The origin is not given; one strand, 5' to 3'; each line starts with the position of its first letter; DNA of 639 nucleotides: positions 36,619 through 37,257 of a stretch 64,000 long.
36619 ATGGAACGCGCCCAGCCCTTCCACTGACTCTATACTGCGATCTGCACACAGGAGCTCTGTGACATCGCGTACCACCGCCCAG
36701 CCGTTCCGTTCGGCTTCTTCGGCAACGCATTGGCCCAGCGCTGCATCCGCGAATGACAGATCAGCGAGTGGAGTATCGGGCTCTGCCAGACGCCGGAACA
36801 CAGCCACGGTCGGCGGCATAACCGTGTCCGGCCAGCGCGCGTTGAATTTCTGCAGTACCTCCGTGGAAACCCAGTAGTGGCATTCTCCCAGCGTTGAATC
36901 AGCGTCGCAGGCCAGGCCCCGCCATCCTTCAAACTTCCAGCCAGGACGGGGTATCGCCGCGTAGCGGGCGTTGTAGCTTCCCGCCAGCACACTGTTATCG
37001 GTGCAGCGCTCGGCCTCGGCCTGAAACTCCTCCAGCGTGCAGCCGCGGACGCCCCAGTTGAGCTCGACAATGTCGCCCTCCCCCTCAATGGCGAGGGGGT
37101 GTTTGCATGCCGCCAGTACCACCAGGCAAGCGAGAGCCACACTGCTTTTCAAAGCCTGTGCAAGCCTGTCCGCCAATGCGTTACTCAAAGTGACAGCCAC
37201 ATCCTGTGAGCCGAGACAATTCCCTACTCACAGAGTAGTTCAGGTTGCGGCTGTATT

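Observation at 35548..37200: Low-GC, Cys-capped leucine-rich-repeat lipoprotein inserted between guaA and tadA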

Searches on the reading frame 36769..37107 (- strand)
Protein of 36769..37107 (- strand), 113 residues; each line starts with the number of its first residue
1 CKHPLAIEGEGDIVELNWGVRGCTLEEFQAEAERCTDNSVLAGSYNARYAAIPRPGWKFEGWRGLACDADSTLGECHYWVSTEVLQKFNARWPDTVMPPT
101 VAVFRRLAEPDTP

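Call 14: search_protein_families(library=pfam, alignment_id=A1, max_evalue=1)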
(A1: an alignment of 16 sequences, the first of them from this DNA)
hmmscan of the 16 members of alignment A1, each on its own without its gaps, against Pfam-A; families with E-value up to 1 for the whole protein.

A. member 1, seq(111 aa): 1 family
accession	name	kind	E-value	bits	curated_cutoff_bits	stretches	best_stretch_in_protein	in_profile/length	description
PF18998.6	Flg_new_2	-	0.0024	18.3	23.6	1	46-75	24-53/73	Divergent InlB B-repeat domain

B. families by the number of members that match (of 16 scanned): 4 families
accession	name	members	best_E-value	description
PF18998.6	Flg_new_2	16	3.9e-06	Divergent InlB B-repeat domain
PF08750.16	CNP1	1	0.016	CNP1-like family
PF18321.7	3HCDH_RFF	1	0.021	3-hydroxybutyryl-CoA dehydrogenase reduced Rossmann-fold domain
PF16390.11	DUF4999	1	0.035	Domain of unknown function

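Call 15: search_solved_structures(query=A1, max_evalue=10, show_alignments=2)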
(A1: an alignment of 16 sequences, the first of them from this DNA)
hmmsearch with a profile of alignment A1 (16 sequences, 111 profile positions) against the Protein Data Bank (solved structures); distinct sequences matched with E-value up to 10: 13.
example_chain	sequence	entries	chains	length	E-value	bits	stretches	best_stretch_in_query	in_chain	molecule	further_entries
6avg_C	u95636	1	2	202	0.13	15.4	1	29-61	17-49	T-cell receptor alpha variable 4,TCR alpha chain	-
7ndq_DDD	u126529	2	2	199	0.13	15.4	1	29-61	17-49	TCR Gag:02-alpha,TCR Gag:02-alpha,TCR Gag:02-alpha | T cell receptor alpha variable 4,T cell receptor alpha joining 23,M1-specific T cell recep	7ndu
7rk7_D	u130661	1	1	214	0.14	15.3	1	29-61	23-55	TIL1383i (h3T) T cell receptor alpha chain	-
7t2c_D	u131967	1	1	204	0.14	15.3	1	29-61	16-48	T cell receptor, B5, alpha chain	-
6avf_A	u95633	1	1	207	0.14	15.3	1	29-61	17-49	T-cell receptor alpha variable 4,TCR alpha chain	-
6at6_A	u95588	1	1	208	0.14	15.3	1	29-61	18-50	T-cell receptor alpha variable 4, T-cell receptor, sp3.4 alpha chain chimera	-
9wnt_D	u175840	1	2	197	0.14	15.3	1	29-60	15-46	SN45 T cell receptor alpha chain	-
7rrg_D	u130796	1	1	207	0.15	15.3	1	29-61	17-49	T cell receptor, alpha chain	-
7sg1_D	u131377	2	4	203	0.15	15.3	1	29-61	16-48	T-cell receptor, xpa5, alpha chain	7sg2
7byd_D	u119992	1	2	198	0.15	15.3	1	29-60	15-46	SN45 T cell receptor alpha chain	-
6uln_D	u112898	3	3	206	0.15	15.2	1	29-61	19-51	TCR-V-alpha-4*01 | TCR-V-alpha 4*01 | TCR9a alpha chain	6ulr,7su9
4ozi_E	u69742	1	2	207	0.16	15.1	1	29-61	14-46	T-cell receptor, s2, alpha chain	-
8shv_H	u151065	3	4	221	0.21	14.7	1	35-70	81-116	38B7 heavy chain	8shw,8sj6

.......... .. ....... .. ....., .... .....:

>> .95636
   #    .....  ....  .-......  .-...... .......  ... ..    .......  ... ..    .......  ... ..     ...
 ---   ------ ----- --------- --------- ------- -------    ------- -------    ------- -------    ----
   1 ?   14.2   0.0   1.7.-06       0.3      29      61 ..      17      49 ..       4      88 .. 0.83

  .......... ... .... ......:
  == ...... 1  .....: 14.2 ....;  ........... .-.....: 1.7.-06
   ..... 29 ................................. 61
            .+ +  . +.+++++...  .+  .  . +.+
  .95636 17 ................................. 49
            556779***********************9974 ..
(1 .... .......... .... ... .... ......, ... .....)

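Call 19: find_homologous_proteins(query=A1, max_evalue=0.001)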
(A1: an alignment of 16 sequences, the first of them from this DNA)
Query A1 (16 sequences) (111 aa, profile of the alignment): 40 proteins with E <= 0.001 among 745 candidates.
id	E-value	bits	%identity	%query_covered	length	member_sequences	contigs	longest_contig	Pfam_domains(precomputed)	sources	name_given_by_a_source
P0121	4.7e-48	180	52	98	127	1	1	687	-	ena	-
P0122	1.3e-47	178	53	97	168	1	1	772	-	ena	-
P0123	1.0e-45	172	56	96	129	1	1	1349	-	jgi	jgi:hypothetical protein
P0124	6.9e-44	166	50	98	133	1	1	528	-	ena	-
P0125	2.6e-42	161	49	95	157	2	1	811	-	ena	-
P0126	5.0e-41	157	51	95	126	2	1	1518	-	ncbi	-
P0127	2.4e-40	155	57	97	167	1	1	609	-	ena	-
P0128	1.4e-39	152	45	96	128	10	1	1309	-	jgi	-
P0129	2.7e-38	148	45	95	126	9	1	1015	-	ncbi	-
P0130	1.3e-37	146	43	97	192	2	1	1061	-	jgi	jgi:hypothetical protein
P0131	2.1e-36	142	43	97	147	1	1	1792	-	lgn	-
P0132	2.9e-36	142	40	100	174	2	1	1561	-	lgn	-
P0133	6.1e-35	137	47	95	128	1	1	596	-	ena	-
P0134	2.2e-34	135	45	89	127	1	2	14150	-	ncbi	-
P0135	7.4e-32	127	60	60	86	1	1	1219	-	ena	-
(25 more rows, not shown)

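Call 28: search_protein_representatives(alignment_id=A1)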
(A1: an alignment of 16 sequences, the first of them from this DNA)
Query: 16 sequences, 111 profile positions. Proteins with E-value up to 0.001 (for the whole library): 4835; up to 1e-10: 1194; up to 1e-30: 122. The best 150 are listed.
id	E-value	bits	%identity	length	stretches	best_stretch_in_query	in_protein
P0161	2.3e-70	249.7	-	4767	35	44-84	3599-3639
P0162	5.6e-58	209.8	-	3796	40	46-72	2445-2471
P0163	2.6e-50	185.1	-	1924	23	47-71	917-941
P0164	3.0e-50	184.9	-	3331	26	46-91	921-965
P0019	3.4e-50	184.7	-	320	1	1-110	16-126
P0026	3.8e-48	178.2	-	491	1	1-109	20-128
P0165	3.9e-48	178.1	-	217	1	1-109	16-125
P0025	7.7e-48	177.2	-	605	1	1-108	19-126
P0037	2.5e-47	175.5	-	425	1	1-110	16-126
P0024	1.2e-45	170.1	-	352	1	1-109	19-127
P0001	3.6e-45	168.6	-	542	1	1-108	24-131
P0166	1.7e-44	166.4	-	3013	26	34-75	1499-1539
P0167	3.9e-44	165.2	-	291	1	1-108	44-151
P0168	1.3e-43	163.5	-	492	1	1-107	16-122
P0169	2.5e-43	162.6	-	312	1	1-109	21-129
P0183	2.0e-39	150.1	-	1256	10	40-104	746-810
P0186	3.8e-39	149.2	-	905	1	1-109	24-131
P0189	2.3e-38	146.7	-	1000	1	1-109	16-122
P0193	7.8e-38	144.9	-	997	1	1-108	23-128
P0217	1.0e-35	138.1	-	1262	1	1-109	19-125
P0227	4.3e-35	136.1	-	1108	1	1-109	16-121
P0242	1.8e-33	130.9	-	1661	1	1-108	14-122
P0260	1.2e-31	125.1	-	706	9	45-86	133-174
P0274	3.2e-30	120.4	-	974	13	47-103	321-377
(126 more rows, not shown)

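Call 43: search_protein_families(library=pfam, alignment_id=A3, max_evalue=0.00001)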
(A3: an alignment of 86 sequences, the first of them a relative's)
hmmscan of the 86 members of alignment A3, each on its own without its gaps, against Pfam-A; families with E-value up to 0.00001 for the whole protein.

A. member 1, P0167 (291 aa): 0 families

B. families by the number of members that match (of 86 scanned): 54 families (the first 25 are shown)
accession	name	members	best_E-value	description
PF05593.20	RHS_repeat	13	3.8e-19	RHS Repeat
PF01344.31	Kelch_1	9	1.7e-68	Kelch motif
PF24681.1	Kelch_KLHDC2_KLHL20_DRC7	9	2.4e-56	KLHDC2/KLHL20/DRC7 Kelch-repeats domain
PF13964.12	Kelch_6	9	8.4e-43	Kelch motif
PF13418.12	Kelch_4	9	1.3e-38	Galactose oxidase, central domain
PF24981.1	Beta-prop_ATRN-LZTR1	9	1.6e-35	Attractin/LZTR1 beta-propeller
PF13415.12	Kelch_3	9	3.5e-34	Galactose oxidase, central domain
PF07646.21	Kelch_2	9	1.9e-32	Kelch motif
PF24996.1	NANM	9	9.3e-27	N-acetylneuraminate epimerase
PF25210.1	Kelch_FKB95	8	2.5e-38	FKB95, Kelch-repeats domain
PF13854.13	Kelch_HCF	6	3e-19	Host cell factor, Kelch-repeats domain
PF22352.2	K319L-like_PKD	4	4.3e-68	K319L-like, PKD domain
PF18911.6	PKD_4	4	2.8e-22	PKD domain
PF07603.17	Lcl_C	3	1.8e-23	Lcl C-terminal domain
PF07627.16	PSCyt3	3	1.5e-11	Protein of unknown function (DUF1588)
PF18998.6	Flg_new_2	2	1.6e-06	Divergent InlB B-repeat domain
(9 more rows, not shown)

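Call 48: list_cluster_members(proteins=[P0186, P0189, P0193, P0217, P0227, P0242, P0037, P0074, P0126, P0134])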
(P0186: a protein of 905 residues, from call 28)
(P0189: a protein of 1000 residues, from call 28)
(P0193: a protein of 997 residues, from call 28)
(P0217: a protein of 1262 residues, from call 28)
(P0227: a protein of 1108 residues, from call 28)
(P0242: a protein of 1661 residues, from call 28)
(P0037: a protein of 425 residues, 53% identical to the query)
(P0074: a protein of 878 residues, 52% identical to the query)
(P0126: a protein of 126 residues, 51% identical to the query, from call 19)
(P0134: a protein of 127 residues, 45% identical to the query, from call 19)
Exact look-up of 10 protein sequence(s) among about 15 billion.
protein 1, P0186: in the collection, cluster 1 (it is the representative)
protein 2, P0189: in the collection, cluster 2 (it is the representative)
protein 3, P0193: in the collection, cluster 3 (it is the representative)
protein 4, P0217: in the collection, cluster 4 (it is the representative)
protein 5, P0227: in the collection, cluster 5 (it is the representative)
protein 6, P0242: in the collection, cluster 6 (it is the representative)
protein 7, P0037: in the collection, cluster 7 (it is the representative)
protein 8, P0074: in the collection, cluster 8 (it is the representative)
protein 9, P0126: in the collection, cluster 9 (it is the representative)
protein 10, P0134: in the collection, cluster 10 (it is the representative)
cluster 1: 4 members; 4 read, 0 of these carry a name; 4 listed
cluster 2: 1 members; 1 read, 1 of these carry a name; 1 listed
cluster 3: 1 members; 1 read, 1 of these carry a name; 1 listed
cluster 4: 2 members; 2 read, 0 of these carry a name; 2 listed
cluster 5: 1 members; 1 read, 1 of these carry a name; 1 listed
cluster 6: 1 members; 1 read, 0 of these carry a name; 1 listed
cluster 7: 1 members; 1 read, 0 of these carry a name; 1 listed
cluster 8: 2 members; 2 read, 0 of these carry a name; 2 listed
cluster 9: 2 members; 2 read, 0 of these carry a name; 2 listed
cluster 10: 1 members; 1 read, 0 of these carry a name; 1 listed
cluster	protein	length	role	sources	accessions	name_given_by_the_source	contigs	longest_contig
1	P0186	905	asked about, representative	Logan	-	-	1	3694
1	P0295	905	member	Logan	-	-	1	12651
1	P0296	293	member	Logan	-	-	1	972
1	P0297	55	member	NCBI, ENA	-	-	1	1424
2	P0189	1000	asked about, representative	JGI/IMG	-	hypothetical protein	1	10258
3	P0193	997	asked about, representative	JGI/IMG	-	RHS Repeat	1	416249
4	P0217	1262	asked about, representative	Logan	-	-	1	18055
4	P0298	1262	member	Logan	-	-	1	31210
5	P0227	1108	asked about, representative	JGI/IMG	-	hypothetical protein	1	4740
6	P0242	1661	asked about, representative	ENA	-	-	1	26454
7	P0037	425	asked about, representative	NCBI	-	-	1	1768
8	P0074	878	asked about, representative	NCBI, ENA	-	-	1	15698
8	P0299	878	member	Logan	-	-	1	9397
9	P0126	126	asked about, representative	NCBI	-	-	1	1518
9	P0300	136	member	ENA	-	-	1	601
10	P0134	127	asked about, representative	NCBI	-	-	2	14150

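Call 52: predict_structure(alignment_id=A4)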
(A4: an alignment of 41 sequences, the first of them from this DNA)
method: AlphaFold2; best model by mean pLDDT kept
length: 113 residues; sequences in the alignment: 41
mean_pLDDT: 93.6   pTM: 0.84
mean pLDDT of the five models: 93.6, 93.5, 92.8, 92.0, 91.7
residues with pLDDT >= 90: 95; 70-90: 15; 50-70: 3; < 50: 0
segments of 3 or more residues with pLDDT < 50: none
pLDDT, mean of each block of 10 residues (from residue 1): 96 93 96 90 88 98 97 96 93 95 95 73
secondary structure, 60 per line:
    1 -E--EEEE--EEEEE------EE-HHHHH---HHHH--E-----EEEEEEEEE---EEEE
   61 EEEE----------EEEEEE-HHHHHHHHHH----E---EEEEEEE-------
elements in order: E5-8 E11-15 H25-29 H33-36 E45-53 E57-64 E75-80 H82-91 E100-106

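Call 60: find_encoding_contigs(protein=P0193, flank=10000, max_places=2)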
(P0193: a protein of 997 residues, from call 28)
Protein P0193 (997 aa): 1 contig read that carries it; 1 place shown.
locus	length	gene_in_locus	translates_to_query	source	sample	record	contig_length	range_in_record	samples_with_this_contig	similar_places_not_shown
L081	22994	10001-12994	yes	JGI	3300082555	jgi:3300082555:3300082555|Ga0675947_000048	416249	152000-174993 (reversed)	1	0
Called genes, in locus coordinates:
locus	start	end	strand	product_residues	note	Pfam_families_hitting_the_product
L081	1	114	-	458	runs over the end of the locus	PF06965:Na_H_antiport_1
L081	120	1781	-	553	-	PF01180:DHO_dh, PF01207:Dus (weak), PF03060:NMO (weak), PF00175:NAD_binding_1 (faint), PF10418:DHODB_Fe-S_bind (weak)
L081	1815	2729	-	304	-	PF02775:TPP_enzyme_C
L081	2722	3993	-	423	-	PF01855:POR_N, PF17147:PFOR_II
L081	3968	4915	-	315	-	PF01558:POR, PF13237:Fer4_10 (weak), PF14697:Fer4_21 (faint), PF00037:Fer4 (weak)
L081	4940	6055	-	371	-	PF02812:ELFV_dehydrog_N, PF00208:ELFV_dehydrog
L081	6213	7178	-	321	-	PF01343:Peptidase_S49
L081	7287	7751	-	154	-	PF18902:DUF5658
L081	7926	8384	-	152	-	PF05099:TerB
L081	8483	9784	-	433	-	-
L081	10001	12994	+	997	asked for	PF05593:RHS_repeat (faint), PF19653:DUF6156 (faint)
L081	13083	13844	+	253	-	PF00702:Hydrolase, PF13344:Hydrolase_6, PF13419:HAD_2 (weak), PF13242:Hydrolase_like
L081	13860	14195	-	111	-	PF07411:DUF1508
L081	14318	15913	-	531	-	PF02696:SelO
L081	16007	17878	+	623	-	PF07969:Amidohydro_3, PF01979:Amidohydro_1 (weak)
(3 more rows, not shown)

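Call 62: fold_search(model_id=the predicted structure, library=pdb)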
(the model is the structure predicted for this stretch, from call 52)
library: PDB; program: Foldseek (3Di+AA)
matches with E <= 10: 67; with E <= 0.001: 0
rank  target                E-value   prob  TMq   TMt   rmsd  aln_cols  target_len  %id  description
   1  6ggy_A                1.0e+00  0.09  0.22  0.04  10.6        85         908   13  Paenibacillus sp. YM1 laminaribiose phosphorylase with sulphate bound (released 2018-06-13)
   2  6gh3_A                1.1e+00  0.08  0.22  0.04  10.2        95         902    9  Paenibacillus sp. YM1 laminaribiose phosphorylase with alpha-man-1-phosphate bound (released 2018-06-13)
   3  2kyw_MODEL_1_A        2.9e+00  0.23  0.32  0.40   4.5        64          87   14  Solution NMR Structure of a domain of adhesion exoprotein from Pediococcus pentosaceus, Northeast Structural G (released 2010-08-04)
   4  8tl0_K                3.4e+00  0.05  0.19  0.10  11.5        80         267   22  Structure of activated SAVED-CHAT filament (released 2024-03-06)
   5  8tl0_L                3.6e+00  0.05  0.20  0.09  11.8        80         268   22  Structure of activated SAVED-CHAT filament (released 2024-03-06)
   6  8tl0_C                3.8e+00  0.04  0.20  0.06  11.7        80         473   21  Structure of activated SAVED-CHAT filament (released 2024-03-06)
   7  5kf4_A                4.0e+00  0.01  0.10  0.11  11.5        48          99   17  Crystal structure of FN3 domain (Residues P368-P466) of Human collagen XX (released 2016-07-06)
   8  5ou9_A                4.3e+00  0.05  0.23  0.16  10.1        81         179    9  Crystal structure of Glycoprotein VI in complex with collagen-peptide (GPO)3 (released 2018-09-05)
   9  1wg5_MODEL_1_A        4.3e+00  0.01  0.12  0.12  14.9       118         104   14  Solution structure of the first RRM domain in heterogeneous nuclear ribonucleoprotein H (released 2004-11-27)
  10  4gs1_A                4.8e+00  0.01  0.14  0.07  13.6        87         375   14  Crystal structure of DyP-type peroxidase from Thermobifida cellulosilytica (released 2013-09-11)
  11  3j6b_N                4.8e+00  0.01  0.15  0.14  17.1        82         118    8  Structure of the yeast mitochondrial large ribosomal subunit (released 2014-04-09)
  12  7ewi_C                4.8e+00  0.01  0.13  0.13  14.0       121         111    9  Toxin protein from Staphylococcus aureus (released 2022-02-16)
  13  2wwm_O                5.0e+00  0.03  0.21  0.23   7.5        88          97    9  Crystal structure of the Titin M10-Obscurin like 1 Ig complex in space group P1 (released 2010-02-16)
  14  9mhm_A                5.0e+00  0.02  0.21  0.12  16.2       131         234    9  The structure of Zcp with copper bound (released 2025-12-17)
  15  6trf_A                5.3e+00  0.06  0.24  0.03   5.7        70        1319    7  Chaetomium thermophilum UDP-Glucose Glucosyl Transferase (UGGT) purified from cells treated with kifunensine. (released 2020-01-08)
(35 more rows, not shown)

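Call 63: search_protein_families(library=pfam, proteins=[P0260, P0183, P0274], max_evalue=0.001)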
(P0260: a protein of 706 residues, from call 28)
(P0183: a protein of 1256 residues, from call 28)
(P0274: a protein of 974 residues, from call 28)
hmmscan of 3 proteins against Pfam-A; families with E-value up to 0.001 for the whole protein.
P0260 (706 aa): 1 family
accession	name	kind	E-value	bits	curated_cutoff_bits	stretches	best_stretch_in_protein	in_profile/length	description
PF18998.6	Flg_new_2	-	9.5e-135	439.3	23.6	9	108-179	1-72/73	Divergent InlB B-repeat domain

P0183 (1256 aa): 16 families
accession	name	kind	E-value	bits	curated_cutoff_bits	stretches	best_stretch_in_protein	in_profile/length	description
PF18998.6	Flg_new_2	-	1.9e-113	371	23.6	10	803-876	1-71/73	Divergent InlB B-repeat domain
PF18283.7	CBM77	-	2e-19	70.4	25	0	304-350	4-51/108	Carbohydrate binding module 77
PF13287.12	Fn3_assoc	-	5.6e-18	65.2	23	0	308-353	15-45/59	Fn3 associated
PF11579.13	DUF3238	-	9.9e-18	65.1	21.1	0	713-740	120-147/193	Protein of unknown function (DUF3238)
PF13290.12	CHB_HEX_C_1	-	8.9e-16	58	22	0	787-842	8-59/67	Chitobiase/beta-hexosaminidase C-terminal domain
PF23157.1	DUF7055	-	2e-15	56.7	27.6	0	651-674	31-55/66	Domain of unknown function (DUF7055)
PF04430.19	DUF498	-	4.4e-07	30.3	33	0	485-514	3-32/109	Protein of unknown function (DUF498/DUF598)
PF23623.1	GBD_IRG7_N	-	1.7e-06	28.5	27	0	938-968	50-79/95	IRG7 N-terminal galactose binding domain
PF07977.19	FabA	-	2.6e-06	27.5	23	0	671-728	53-110/138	FabA-like domain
PF11631.14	DUF3255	-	3.2e-06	27.5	25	0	783-800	29-46/123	Protein of unknown function (DUF3255)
PF22483.2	Mu-transpos_C_2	-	3.7e-06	27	27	0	475-504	6-35/73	Mu transposase, C-terminal domain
PF05510.18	Sarcoglycan_2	-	6.7e-06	26.4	24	0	413-437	56-80/95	Sarcoglycan alpha/epsilon N-terminal domain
PF18741.7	MTES_1575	-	1.1e-05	25.9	38.2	0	653-685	42-74/96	REase_MTES_1575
PF10684.14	BDM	-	5.3e-05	23.9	32.9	0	936-973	29-66/71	Putative biofilm-dependent modulation protein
PF25614.1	PhiKZ_VTX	-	0.00021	21.1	27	0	608-673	30-93/303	Bacteriophage PhiKZ vertex-binding protein gp28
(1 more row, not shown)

P0274 (974 aa): 2 families
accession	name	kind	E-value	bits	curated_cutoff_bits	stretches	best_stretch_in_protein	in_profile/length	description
PF18998.6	Flg_new_2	-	5.3e-156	507.4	23.6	13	4-73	2-72/73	Divergent InlB B-repeat domain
PF09479.16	Flg_new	-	3.5e-15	56.3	27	0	912-960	12-64/65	Listeria-Bacteroides repeat domain (List_Bact_rpt)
